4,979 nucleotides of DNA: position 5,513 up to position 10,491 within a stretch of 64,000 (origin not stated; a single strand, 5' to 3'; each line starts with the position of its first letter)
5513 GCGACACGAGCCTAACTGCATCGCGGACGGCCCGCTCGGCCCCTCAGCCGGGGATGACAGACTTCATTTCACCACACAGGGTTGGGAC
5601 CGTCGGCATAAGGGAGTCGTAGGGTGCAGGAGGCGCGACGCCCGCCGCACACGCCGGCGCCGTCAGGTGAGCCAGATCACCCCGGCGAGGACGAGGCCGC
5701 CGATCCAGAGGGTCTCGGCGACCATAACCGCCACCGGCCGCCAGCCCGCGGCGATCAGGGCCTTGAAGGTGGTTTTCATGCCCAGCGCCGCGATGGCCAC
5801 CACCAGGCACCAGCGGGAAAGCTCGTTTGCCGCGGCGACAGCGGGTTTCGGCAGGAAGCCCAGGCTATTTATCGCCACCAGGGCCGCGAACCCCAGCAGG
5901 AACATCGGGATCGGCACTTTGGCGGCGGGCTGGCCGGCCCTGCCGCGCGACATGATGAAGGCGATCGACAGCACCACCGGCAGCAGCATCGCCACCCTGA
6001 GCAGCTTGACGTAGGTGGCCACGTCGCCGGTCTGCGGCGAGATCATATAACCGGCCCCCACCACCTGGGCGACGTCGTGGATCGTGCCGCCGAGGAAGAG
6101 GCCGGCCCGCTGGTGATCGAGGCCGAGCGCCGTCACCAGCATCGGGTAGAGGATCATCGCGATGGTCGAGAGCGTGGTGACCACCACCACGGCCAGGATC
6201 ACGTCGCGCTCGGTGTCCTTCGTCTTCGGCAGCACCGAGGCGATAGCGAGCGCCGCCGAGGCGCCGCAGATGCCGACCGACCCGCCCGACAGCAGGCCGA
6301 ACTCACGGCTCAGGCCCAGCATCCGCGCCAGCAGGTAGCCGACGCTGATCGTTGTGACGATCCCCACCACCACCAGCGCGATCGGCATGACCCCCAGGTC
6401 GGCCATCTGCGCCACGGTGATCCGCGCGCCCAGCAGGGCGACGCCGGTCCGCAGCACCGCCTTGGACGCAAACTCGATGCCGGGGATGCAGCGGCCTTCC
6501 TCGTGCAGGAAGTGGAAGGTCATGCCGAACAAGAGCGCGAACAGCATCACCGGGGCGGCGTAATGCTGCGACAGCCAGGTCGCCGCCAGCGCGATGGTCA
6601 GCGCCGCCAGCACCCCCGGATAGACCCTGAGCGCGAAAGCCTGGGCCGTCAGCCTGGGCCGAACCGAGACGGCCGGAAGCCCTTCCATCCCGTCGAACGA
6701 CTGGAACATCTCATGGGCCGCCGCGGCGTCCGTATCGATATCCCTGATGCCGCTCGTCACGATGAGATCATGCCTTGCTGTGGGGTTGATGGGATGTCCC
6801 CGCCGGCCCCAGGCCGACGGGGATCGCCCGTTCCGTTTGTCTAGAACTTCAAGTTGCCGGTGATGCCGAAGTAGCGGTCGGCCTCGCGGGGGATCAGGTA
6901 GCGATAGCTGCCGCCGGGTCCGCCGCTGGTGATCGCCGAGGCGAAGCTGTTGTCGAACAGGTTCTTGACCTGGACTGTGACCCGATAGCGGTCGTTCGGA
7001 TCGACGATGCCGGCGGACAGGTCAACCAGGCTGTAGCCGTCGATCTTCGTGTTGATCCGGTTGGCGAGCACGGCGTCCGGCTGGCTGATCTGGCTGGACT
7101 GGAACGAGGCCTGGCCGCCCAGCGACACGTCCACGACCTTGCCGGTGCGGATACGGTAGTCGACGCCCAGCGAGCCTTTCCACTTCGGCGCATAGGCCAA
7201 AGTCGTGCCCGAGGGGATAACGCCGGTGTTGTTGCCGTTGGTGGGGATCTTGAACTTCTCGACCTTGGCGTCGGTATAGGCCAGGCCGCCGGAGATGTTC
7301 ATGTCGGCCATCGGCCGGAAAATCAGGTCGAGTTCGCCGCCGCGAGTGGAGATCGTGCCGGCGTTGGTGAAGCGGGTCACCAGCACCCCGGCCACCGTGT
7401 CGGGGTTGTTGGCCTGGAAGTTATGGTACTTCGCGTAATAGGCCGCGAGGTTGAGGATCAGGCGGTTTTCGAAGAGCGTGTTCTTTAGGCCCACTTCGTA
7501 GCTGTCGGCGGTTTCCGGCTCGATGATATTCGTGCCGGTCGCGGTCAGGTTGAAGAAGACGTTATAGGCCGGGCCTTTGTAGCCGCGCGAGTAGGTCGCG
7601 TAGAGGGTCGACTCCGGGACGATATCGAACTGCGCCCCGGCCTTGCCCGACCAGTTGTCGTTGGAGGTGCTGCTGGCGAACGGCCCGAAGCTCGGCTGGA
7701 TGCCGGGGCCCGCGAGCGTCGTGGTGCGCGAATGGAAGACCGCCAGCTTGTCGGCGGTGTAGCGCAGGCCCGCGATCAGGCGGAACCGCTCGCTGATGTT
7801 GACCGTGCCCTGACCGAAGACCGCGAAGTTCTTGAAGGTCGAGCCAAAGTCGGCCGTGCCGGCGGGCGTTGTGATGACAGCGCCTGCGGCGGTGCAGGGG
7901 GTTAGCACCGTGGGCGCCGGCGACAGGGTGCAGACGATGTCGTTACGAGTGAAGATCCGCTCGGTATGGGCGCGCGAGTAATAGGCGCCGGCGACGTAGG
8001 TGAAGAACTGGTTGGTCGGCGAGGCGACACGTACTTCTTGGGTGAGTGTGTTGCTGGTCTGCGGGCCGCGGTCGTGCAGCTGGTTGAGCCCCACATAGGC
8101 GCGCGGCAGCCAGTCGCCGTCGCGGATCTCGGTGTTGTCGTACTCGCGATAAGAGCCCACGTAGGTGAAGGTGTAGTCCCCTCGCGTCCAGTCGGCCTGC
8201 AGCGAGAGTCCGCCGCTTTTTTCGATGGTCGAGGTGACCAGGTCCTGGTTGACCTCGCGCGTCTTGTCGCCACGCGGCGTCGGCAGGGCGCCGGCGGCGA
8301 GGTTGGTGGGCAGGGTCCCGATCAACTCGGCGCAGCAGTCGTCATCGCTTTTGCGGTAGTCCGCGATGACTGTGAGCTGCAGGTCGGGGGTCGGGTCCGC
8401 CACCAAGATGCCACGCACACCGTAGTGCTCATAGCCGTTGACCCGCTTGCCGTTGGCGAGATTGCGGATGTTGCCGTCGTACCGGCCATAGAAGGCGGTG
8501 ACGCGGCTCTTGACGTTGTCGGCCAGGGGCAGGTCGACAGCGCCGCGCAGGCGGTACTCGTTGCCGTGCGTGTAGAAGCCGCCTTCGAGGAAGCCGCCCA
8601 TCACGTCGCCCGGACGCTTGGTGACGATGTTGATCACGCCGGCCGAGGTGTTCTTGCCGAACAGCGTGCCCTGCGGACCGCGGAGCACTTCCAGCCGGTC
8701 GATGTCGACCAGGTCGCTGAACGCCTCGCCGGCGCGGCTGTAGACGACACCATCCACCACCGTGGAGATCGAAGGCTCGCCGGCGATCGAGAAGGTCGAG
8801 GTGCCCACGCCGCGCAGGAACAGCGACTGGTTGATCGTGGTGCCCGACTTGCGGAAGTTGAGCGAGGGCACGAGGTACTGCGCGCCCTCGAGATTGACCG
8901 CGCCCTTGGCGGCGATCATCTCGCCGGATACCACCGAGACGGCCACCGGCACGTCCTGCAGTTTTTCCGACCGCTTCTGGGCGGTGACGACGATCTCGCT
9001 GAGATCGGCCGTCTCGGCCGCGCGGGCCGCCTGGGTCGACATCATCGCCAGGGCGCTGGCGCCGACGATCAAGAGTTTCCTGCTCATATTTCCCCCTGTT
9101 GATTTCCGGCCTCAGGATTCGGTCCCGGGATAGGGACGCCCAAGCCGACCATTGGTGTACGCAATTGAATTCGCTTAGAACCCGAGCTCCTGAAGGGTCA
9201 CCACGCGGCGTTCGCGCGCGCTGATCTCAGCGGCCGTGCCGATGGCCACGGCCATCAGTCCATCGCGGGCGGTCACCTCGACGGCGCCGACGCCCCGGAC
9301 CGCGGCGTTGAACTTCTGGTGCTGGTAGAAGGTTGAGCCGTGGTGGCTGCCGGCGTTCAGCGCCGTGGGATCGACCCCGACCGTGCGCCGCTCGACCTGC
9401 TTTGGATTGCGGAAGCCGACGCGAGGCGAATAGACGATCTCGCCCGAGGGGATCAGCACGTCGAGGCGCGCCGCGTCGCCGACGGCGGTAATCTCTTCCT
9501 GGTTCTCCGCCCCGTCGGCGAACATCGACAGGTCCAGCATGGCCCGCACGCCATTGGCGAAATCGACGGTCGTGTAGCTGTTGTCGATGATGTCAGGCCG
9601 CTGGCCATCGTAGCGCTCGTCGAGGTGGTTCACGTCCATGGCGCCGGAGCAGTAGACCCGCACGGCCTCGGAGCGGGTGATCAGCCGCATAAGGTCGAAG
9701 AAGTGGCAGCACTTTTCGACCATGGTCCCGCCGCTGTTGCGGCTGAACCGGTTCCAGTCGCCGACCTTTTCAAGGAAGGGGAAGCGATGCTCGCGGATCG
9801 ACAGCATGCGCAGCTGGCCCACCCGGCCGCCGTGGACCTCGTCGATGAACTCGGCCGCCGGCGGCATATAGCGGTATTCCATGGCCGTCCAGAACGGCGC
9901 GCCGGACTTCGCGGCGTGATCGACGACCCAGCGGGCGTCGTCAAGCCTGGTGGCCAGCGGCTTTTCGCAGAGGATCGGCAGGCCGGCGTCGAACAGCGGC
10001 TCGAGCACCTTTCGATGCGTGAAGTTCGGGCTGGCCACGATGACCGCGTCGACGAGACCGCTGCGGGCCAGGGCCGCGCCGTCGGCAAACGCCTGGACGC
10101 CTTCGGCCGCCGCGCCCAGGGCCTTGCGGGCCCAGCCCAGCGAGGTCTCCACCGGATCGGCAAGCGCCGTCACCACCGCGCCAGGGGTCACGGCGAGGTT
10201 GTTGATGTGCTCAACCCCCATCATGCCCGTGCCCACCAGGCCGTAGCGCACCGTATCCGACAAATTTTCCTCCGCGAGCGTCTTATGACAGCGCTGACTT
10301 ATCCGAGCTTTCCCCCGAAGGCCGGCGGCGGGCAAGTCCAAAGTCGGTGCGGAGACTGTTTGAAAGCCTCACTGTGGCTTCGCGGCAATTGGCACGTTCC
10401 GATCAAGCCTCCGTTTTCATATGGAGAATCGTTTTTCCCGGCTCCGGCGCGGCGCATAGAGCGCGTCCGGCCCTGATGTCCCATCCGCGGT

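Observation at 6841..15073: SsuD-like monooxygenase translationally coupled to an aldo/keto reductase inside a LacI-regulated sugar-uptake locus: candidate new oxidative desulfonation route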

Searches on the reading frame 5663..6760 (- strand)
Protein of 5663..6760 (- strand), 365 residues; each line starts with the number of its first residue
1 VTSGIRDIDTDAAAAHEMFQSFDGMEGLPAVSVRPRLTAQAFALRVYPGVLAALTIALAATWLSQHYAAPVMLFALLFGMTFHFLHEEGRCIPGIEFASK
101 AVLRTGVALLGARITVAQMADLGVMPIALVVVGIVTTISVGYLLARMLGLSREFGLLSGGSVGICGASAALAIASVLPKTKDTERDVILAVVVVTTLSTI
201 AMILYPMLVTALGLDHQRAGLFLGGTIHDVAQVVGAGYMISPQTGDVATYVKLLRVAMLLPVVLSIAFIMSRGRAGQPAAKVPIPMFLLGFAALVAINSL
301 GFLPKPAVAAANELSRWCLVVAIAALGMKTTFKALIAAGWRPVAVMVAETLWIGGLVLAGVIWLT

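Call 10: search_protein_families(library=pfam, proteins=[window:5663-6760:-])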
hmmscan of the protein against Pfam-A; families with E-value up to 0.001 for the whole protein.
window:5663-6760:- (365 aa): 1 family
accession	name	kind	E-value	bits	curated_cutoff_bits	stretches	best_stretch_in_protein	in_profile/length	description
PF03601.19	Cons_hypoth698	-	1.7e-71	241.1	24.5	1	48-344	1-302/304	Conserved hypothetical protein 698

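Call 14: search_protein_families(library=ncbifam, proteins=[window:5663-6760:-])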
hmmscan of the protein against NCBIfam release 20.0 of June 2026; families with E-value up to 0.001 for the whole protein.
window:5663-6760:- (365 aa): 1 family
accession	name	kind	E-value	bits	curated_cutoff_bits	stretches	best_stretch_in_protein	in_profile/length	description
TIGR00698.1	TIGR00698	subfamily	5.2e-46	157.4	232.6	1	50-355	12-324/335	YeiH family putative sulfate export transporter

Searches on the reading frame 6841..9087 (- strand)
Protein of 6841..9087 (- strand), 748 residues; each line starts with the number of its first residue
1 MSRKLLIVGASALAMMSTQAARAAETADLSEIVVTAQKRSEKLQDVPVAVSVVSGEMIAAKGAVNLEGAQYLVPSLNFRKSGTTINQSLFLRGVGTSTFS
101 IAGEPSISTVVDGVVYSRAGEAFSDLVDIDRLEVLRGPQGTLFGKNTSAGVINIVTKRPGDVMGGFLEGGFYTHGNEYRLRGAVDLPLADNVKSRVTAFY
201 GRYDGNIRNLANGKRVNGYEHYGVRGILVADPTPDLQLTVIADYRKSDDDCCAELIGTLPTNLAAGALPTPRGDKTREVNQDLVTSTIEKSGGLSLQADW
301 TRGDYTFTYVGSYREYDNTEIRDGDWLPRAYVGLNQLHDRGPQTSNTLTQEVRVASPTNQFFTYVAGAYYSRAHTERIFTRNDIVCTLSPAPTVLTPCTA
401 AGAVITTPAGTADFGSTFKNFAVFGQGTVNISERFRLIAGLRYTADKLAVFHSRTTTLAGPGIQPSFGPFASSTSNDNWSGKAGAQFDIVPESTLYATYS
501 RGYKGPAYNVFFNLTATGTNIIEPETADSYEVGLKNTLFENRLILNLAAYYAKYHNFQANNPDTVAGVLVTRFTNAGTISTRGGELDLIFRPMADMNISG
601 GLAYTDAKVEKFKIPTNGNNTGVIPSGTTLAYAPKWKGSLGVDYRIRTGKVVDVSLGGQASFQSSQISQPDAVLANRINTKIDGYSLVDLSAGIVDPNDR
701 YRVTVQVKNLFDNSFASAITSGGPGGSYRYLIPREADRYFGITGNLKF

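Call 3: search_protein_families(library=pfam, proteins=[window:6841-9087:-])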
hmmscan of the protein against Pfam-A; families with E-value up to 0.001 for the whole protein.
window:6841-9087:- (748 aa): 3 families
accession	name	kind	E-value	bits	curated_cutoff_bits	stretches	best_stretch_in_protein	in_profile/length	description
PF00593.30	TonB_dep_Rec_b-barrel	-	1.5e-48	167.2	27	1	401-710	159-436/436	TonB dependent receptor-like, beta-barrel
PF07715.20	Plug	-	8.6e-16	58.8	23.9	1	43-151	2-107/107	TonB-dependent Receptor Plug Domain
PF14905.12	OMP_b-brl_3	-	2.9e-08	33.7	27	1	517-647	208-337/408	Outer membrane protein beta-barrel family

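Call 4: search_protein_families(library=ncbifam, proteins=[window:6841-9087:-])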
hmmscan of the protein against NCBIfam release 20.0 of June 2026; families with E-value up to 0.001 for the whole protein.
window:6841-9087:- (748 aa): 29 families (the best 25 are shown)
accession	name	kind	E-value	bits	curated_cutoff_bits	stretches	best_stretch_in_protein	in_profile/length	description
TIGR01783.1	TonB-siderophor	subfamily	2.2e-51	175.3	223.5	1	45-748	1-649/649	TonB-dependent siderophore receptor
TIGR01785.1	TonB-hemin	subfamily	7e-43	147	316.85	1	29-736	1-665/677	TonB-dependent heme/hemoglobin receptor family protein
TIGR01786.1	TonB-hemlactrns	subfamily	4.4e-28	98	323.75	2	419-718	391-689/719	TonB-dependent hemoglobin/transferrin/lactoferrin family receptor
NF053590.1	TonB_dep_TOL0244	equivalog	2.9e-24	85.7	645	2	28-196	9-177/604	TOL_0244 family TonB-dependent receptor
NF007349.0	PRK09840.1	equivalog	2.3e-23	82.1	686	2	390-748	418-760/760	catecholate siderophore receptor Fiu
TIGR01779.1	TonB-B12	equivalog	3.1e-22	78.9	599.7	2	5-175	6-172/614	TonB-dependent vitamin B12 receptor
NF049960.1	siderphRecptFauA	equivalog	3.8e-20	71.9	900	2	474-719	480-705/727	TonB-dependent alcaligin siderophore receptor FauA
NF010651.0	PRK14050.1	equivalog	1.1e-17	63.4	884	2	34-207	67-230/730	TonB-dependent siderophore receptor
TIGR04056.1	OMP_RagA_SusC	subfamily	1.6e-17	63.1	368.25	2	474-701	609-814/981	SusC/RagA family TonB-linked outer membrane protein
NF007465.0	PRK10044.1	equivalog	5.5e-16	57.9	803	2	33-160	66-190/726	ferrichrome porin FhuA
NF041535.1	TonB_rec_PqqU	equivalog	7.7e-16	57.5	1200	2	34-184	3-160/676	TonB-dependent receptor PqqU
NF010010.0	PRK13483.1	equivalog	1.5e-13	49.6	927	1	10-158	13-164/660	ligand-gated channel protein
NF049947.1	TonB_dep_PCPU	exception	4.1e-13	48.4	800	1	422-611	388-577/685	TonB-dependent receptor, PCPU motif-type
NF007447.0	PRK10003.1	equivalog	4.5e-13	48.4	666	2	17-267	49-287/727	ferric-rhodotorulic acid/ferric-coprogen receptor FhuE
NF049946.1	TonB_dep_CU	exception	5.8e-13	48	700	1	416-649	392-608/683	TonB-dependent receptor, CU motif-type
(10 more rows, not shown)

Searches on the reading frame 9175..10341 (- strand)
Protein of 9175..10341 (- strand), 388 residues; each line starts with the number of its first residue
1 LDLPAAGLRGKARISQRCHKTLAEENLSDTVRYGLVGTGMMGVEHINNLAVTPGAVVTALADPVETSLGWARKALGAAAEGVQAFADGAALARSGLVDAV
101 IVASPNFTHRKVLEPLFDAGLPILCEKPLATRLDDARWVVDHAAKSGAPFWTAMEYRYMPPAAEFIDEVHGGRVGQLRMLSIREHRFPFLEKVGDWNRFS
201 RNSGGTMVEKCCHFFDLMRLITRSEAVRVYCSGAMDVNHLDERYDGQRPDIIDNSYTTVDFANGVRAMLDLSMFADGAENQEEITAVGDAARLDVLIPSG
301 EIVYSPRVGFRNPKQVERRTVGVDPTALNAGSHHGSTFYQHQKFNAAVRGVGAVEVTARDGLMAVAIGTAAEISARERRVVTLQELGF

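Call 3: search_protein_families(library=pfam, proteins=[window:9175-10341:-])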
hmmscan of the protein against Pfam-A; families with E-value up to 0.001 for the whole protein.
window:9175-10341:- (388 aa): 3 families
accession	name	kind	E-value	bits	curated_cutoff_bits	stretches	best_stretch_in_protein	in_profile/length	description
PF02894.22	GFO_IDH_MocA_C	-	2.1e-21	77.2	22.9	1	169-383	4-218/218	Oxidoreductase family, C-terminal alpha/beta domain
PF01408.29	GFO_IDH_MocA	-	8.5e-21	75.3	24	1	31-151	1-117/120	Oxidoreductase family, NAD-binding Rossmann fold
PF22725.1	GFO_IDH_MocA_C3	-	1.1e-12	48.5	27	1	169-292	8-122/124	GFO/IDH/MocA C-terminal domain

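Call 4: search_protein_families(library=ncbifam, proteins=[window:9175-10341:-])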
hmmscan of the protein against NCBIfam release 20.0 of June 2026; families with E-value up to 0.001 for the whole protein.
window:9175-10341:- (388 aa): 6 families
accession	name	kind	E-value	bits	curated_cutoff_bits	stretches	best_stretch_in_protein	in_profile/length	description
TIGR04380.1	myo_inos_iolG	equivalog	7.9e-33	113.7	355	1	31-381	2-329/330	inositol 2-dehydrogenase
NF040723.1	UDP-GlcNAcDh_Arch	equivalog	3.5e-15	56.3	450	1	31-240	1-195/302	UDP-N-acetylglucosamine 3-dehydrogenase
NF052679.1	InsChiInosDhIolG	equivalog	4.2e-14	52.3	540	1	30-149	2-119/343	bifunctional inositol 2-dehydrogenase/D-chiro-inositol 1-dehydrogenase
NF041392.1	XylDh_Gfo6_Halo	equivalog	9.2e-11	41.1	350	1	26-272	12-255/350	D-xylose 1-dehydrogenase Gfo6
NF052479.1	LevoglcsnDh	equivalog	6.1e-10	38.3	650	1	30-186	3-166/386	levoglucosan dehydrogenase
NF008607.0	PRK11579.1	subfamily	0.00045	19.3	330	1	28-149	2-117/346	oxidoreductase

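Call 7: search_solved_structures(query=window:9175-10341:-, show_alignments=2)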
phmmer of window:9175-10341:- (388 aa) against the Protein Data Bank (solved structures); distinct sequences matched with E-value up to 0.001: 65 (the best 60 are shown).
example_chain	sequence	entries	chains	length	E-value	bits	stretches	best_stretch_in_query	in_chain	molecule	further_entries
8qc2_A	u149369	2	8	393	2.8e-111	375.3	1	26-383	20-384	Gfo/Idh/MocA family oxidoreductase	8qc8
8qc3_A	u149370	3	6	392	4.6e-108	364.7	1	29-383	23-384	Oxidoreductase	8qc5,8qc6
8zn9_A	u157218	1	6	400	9e-101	340.7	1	15-384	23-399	Oxidoreductase, putative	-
3ezy_A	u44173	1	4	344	8.6e-20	74.2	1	31-277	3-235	Dehydrogenase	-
4hkt_A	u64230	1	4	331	2.1e-15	59.8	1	29-238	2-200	Inositol 2-dehydrogenase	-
4n54_A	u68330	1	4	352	9.4e-14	54.3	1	28-233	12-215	Inositol dehydrogenase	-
4mkx_A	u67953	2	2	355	1.6e-13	53.6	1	28-233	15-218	Inositol dehydrogenase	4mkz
3q2k_A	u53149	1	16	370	3.3e-12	49.2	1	30-377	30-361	oxidoreductase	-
3euw_A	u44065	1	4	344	6.6e-12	48.3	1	28-234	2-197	Myo-inositol dehydrogenase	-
3e18_A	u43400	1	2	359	1.3e-11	47.3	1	35-232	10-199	oxidoreductase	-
2glx_A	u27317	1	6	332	2.7e-11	46.2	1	32-233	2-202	1,5-anhydro-D-fructose reductase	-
9m37_A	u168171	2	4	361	7.3e-11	44.8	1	31-238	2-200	P581a DgpA2 and isoorientin complex structure | Gfo/Idh/MocA family protein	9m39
8w9s_A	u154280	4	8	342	8.9e-11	44.5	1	34-231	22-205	NADH-dependent dihydrogenase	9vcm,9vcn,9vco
3ec7_A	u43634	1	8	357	1.8e-10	43.5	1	28-185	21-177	Putative Dehydrogenase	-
7xr9_A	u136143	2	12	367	9.8e-10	41.1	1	53-218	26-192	DgpA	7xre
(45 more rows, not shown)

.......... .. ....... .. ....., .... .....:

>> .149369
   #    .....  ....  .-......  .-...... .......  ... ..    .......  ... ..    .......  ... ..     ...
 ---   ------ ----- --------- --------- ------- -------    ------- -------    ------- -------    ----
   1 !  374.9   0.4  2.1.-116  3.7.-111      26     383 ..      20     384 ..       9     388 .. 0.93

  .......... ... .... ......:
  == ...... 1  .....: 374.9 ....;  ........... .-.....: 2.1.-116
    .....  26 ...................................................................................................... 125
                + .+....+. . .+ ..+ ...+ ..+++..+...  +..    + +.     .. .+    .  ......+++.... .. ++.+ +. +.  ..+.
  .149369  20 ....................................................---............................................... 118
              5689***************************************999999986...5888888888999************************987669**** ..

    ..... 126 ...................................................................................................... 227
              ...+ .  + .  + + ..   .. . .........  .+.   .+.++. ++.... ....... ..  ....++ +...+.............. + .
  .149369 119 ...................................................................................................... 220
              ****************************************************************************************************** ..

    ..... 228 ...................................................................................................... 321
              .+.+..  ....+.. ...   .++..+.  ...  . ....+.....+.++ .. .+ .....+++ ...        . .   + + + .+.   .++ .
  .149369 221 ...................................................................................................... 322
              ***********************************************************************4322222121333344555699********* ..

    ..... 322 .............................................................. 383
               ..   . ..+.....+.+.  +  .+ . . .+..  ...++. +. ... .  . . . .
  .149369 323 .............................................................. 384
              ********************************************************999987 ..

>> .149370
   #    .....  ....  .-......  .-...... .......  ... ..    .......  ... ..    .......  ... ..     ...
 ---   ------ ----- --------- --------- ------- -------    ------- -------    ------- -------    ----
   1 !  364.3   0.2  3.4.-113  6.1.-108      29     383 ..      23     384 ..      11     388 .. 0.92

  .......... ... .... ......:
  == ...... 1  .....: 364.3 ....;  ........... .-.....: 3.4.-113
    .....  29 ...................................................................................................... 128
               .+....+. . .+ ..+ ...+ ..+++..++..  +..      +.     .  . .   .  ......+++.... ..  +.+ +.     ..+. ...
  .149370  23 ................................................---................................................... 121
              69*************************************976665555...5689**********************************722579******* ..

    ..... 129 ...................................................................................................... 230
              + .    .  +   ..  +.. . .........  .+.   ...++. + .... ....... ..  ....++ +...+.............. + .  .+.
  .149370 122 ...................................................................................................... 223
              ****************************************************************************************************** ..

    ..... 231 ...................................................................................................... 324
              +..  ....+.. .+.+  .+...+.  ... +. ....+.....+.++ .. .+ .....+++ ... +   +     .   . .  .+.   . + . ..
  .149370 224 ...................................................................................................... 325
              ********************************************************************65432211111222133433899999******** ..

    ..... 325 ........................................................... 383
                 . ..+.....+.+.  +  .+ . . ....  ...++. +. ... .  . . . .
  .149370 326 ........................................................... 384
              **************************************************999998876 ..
